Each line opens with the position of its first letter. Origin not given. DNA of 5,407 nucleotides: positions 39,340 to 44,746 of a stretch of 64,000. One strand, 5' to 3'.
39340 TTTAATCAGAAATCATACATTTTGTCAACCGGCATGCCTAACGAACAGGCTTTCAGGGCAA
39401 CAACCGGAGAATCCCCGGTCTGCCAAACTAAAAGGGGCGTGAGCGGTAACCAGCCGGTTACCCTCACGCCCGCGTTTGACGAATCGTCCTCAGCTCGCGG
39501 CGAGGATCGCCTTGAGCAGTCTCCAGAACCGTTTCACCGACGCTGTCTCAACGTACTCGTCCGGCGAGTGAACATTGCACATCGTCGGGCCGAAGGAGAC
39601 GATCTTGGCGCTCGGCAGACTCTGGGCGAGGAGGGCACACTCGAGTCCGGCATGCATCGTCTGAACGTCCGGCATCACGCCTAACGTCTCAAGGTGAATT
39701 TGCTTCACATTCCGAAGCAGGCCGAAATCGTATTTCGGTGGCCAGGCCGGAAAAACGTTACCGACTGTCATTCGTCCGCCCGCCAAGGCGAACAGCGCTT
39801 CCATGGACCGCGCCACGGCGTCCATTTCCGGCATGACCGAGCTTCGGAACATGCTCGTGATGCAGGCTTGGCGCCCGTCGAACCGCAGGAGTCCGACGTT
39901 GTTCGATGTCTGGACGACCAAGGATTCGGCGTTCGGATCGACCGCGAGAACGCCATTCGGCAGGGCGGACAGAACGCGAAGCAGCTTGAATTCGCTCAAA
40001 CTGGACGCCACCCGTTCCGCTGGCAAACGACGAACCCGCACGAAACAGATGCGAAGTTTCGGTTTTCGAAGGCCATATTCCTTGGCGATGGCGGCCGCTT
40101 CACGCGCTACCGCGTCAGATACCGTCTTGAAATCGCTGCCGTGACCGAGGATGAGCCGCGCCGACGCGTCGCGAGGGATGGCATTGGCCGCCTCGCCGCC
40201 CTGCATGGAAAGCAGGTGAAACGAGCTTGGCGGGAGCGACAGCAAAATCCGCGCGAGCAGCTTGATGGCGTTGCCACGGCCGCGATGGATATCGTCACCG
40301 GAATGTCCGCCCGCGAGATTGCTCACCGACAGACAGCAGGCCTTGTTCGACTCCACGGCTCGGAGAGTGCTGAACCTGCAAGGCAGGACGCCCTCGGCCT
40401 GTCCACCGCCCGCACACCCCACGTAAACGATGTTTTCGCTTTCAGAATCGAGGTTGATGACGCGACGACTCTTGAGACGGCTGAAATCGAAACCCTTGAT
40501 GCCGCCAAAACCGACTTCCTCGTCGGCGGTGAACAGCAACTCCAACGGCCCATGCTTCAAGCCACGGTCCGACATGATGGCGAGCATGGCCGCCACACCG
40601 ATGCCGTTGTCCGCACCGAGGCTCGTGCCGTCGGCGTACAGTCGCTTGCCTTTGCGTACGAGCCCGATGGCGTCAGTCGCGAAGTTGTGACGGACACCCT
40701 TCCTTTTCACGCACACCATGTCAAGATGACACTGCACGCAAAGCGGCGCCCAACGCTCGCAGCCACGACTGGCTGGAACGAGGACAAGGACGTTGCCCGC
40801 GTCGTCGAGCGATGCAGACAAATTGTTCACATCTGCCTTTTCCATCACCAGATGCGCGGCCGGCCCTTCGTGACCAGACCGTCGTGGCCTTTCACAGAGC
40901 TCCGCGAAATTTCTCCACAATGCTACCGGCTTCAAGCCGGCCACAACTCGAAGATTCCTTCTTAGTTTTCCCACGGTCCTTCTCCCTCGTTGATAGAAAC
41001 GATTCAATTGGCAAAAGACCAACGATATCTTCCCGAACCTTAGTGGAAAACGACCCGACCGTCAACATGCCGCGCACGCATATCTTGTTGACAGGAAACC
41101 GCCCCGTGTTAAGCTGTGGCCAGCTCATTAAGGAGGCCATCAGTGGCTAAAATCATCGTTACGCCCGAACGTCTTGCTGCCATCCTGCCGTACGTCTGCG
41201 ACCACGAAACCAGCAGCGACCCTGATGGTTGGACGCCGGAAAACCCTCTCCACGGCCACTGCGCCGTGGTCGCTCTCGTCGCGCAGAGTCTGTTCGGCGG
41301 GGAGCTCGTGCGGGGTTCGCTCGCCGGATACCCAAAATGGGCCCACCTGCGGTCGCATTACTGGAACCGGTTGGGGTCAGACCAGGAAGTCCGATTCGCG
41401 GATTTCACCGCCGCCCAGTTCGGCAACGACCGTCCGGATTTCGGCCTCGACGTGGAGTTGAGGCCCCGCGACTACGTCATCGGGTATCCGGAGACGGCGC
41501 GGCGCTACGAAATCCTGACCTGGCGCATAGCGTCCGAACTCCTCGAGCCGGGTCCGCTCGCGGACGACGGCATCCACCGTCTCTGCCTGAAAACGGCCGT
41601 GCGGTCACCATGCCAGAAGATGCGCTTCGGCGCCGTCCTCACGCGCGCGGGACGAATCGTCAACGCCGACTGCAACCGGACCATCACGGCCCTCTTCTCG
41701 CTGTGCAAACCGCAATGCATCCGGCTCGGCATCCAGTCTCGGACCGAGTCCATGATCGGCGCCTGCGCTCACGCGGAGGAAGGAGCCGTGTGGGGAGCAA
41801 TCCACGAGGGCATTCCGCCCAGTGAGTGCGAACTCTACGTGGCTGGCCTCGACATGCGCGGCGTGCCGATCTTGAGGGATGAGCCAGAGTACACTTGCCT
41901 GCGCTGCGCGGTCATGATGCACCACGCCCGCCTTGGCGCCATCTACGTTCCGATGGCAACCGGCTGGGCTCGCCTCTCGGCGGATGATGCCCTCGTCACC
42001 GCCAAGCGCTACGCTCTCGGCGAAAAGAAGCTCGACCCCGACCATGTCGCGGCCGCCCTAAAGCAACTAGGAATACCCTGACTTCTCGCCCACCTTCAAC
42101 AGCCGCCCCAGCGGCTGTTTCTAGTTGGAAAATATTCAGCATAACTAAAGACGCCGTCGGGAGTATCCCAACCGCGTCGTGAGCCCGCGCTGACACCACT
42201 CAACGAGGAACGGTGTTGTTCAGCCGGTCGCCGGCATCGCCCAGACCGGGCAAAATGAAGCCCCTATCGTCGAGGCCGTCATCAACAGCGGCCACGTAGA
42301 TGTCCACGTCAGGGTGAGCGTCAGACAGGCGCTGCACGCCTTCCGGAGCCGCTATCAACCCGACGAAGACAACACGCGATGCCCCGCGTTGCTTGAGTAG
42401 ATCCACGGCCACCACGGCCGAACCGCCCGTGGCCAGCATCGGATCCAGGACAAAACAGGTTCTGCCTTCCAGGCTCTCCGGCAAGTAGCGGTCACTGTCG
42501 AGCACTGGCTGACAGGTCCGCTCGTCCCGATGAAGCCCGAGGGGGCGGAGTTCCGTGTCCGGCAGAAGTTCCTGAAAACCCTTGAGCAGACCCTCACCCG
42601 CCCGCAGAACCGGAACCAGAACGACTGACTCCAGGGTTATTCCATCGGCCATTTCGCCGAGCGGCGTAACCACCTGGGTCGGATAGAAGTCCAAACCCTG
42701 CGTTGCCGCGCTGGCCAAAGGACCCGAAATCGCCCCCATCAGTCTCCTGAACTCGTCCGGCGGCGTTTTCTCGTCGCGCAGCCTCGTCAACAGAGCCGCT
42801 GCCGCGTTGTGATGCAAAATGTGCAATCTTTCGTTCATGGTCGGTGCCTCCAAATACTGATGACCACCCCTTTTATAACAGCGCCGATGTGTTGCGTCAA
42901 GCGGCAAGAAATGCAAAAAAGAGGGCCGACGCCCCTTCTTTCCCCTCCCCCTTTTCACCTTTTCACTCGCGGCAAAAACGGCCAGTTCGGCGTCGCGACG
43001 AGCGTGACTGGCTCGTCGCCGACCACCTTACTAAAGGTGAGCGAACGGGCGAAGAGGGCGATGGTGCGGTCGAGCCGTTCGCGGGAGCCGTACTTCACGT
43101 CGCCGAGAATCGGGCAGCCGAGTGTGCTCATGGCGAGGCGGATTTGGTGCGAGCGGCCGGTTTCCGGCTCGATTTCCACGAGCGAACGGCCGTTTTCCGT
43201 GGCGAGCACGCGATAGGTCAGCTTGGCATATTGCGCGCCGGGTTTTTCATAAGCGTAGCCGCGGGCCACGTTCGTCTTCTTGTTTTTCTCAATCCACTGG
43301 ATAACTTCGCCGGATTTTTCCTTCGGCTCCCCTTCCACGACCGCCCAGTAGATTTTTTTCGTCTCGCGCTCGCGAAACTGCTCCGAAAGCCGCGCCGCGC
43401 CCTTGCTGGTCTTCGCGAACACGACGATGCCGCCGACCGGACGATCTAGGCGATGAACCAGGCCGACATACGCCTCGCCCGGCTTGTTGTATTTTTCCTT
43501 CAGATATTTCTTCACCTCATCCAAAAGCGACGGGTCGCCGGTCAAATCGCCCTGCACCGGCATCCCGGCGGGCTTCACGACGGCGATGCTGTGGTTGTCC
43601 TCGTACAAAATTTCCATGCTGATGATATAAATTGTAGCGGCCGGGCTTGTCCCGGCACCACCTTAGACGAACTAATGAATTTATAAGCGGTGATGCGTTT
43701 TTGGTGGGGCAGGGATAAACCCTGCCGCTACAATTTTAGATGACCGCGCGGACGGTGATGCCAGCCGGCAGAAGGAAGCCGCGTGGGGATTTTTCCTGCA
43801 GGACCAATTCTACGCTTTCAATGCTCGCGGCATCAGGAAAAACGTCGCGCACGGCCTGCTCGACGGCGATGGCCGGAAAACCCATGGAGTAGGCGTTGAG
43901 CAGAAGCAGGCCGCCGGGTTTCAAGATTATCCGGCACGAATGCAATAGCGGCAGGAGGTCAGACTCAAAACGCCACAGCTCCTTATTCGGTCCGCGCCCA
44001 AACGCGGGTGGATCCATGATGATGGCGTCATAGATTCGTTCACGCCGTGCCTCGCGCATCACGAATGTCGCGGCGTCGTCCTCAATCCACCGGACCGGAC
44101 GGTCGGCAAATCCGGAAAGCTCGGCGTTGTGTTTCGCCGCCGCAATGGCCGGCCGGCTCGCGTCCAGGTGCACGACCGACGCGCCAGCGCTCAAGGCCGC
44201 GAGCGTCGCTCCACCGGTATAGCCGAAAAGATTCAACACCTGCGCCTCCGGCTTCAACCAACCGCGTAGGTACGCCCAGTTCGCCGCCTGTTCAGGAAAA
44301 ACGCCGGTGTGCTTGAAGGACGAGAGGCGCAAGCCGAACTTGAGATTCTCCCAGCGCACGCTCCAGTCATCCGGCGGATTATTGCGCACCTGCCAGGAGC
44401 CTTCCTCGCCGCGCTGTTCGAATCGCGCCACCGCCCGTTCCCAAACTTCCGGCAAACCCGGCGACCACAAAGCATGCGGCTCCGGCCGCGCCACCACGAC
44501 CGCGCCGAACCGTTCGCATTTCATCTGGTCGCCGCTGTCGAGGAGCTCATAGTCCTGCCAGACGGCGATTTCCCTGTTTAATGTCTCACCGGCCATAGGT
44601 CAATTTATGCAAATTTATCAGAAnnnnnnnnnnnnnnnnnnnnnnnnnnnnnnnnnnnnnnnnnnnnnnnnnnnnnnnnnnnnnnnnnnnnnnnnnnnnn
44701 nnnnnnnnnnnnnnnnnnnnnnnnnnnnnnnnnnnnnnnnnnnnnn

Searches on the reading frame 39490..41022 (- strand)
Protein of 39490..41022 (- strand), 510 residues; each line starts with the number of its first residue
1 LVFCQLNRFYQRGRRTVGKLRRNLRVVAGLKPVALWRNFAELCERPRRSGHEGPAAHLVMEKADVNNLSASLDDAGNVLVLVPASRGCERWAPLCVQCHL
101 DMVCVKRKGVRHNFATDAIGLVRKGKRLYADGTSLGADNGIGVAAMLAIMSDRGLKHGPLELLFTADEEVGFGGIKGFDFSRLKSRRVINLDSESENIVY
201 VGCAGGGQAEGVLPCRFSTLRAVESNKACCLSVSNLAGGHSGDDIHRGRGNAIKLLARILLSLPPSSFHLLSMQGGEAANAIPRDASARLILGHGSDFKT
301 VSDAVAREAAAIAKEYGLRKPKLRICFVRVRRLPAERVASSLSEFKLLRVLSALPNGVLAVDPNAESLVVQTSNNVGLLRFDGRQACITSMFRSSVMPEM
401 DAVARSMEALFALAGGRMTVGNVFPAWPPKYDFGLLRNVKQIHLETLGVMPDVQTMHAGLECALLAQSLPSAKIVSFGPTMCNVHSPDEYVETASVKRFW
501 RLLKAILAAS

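Call 51: search_protein_families(library=pfam, proteins=[window:39490-41022:-], max_evalue=0.001)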
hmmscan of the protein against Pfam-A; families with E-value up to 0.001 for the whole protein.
window:39490-41022:- (510 aa): 2 families
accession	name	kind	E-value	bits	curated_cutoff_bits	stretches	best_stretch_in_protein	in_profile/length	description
PF01546.33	Peptidase_M20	-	3e-12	47.3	24.6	1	96-507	2-204/206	Peptidase family M20/M25/M40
PF07687.19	M20_dimer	-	3.2e-08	33.9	21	1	234-316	4-106/107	Peptidase dimerisation domain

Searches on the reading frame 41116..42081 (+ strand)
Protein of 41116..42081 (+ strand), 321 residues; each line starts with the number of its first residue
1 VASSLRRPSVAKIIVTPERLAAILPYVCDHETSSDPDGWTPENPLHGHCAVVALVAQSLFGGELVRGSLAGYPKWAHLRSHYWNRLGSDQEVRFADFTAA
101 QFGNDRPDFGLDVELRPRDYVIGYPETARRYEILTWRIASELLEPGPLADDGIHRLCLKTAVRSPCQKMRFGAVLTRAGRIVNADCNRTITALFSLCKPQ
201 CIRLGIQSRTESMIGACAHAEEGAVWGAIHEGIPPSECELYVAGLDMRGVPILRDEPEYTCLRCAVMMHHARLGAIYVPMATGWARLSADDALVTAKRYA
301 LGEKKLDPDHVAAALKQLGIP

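Call 51: search_protein_families(library=pfam, proteins=[window:41116-42081:+], max_evalue=0.001)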
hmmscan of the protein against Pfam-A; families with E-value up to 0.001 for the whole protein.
window:41116-42081:+ (321 aa): 2 families
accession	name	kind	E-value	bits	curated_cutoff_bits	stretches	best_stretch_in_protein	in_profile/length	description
PF24585.1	YunG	-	4e-19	69.3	27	1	17-142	2-115/116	YunG protein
PF00383.29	dCMP_cyt_deam_1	-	1.6e-06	28.4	25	1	153-278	7-100/102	Cytidine and deoxycytidylate deaminase zinc-binding region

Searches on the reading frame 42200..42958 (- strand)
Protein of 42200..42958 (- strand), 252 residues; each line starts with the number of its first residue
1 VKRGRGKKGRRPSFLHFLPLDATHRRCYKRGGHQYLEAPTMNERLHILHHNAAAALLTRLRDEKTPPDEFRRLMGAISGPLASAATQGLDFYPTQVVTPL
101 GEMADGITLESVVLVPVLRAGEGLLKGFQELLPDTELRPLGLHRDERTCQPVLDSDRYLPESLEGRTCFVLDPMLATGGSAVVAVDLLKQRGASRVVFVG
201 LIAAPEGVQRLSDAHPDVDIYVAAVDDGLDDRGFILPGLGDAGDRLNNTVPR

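Call 51: search_protein_families(library=pfam, proteins=[window:42200-42958:-], max_evalue=0.001)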
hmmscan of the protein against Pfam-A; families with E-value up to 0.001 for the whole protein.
window:42200-42958:- (252 aa): 2 families
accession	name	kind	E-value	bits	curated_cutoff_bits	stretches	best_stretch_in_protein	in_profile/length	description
PF14681.12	UPRTase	-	8.3e-60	202.2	27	1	48-249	2-206/206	Uracil phosphoribosyltransferase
PF00156.33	Pribosyltran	-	3.4e-07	30.2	26.3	1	156-211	77-133/158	Phosphoribosyl transferase domain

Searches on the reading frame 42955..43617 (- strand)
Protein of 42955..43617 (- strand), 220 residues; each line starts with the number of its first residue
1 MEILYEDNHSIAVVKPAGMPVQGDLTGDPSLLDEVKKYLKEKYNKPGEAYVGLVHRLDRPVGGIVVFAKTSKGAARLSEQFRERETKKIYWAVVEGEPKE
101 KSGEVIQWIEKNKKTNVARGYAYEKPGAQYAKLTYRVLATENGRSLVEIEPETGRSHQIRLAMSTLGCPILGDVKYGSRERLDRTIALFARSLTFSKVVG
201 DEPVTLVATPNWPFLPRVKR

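Call 51: search_protein_families(library=pfam, proteins=[window:42955-43617:-], max_evalue=0.001)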
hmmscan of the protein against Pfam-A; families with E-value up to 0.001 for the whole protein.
window:42955-43617:- (220 aa): 1 family
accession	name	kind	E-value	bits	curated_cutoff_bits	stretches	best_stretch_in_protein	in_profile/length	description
PF00849.27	PseudoU_synth_2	-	4.4e-34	118.3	26.8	1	11-164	3-151/152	RNA pseudouridylate synthase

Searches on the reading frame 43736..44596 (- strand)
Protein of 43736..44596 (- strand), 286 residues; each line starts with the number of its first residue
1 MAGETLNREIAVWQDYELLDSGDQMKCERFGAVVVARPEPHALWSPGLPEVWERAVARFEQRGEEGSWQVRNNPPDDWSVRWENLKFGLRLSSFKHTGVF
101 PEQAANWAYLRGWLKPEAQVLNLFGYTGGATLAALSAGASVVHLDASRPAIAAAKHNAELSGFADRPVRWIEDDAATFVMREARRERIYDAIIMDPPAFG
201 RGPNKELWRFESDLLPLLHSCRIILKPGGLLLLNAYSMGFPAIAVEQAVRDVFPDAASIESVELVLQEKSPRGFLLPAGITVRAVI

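Call 51: search_protein_families(library=pfam, proteins=[window:43736-44596:-], max_evalue=0.001)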
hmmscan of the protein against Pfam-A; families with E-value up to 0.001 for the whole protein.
window:43736-44596:- (286 aa): 4 families
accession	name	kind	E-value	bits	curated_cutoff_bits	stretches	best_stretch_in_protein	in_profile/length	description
PF10672.15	Methyltrans_SAM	-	3.2e-13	50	27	1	70-253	78-253/286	S-adenosylmethionine-dependent methyltransferase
PF03602.21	Cons_hypoth95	-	5.6e-07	29.9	24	1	117-197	42-122/182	Conserved hypothetical protein 95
PF09445.16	Methyltransf_15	-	2.7e-05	24.2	22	1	119-200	3-83/165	RNA cap guanine-N2 methyltransferase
PF13649.12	Methyltransf_25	-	0.00095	20.2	27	0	127-194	8-70/97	Methyltransferase domain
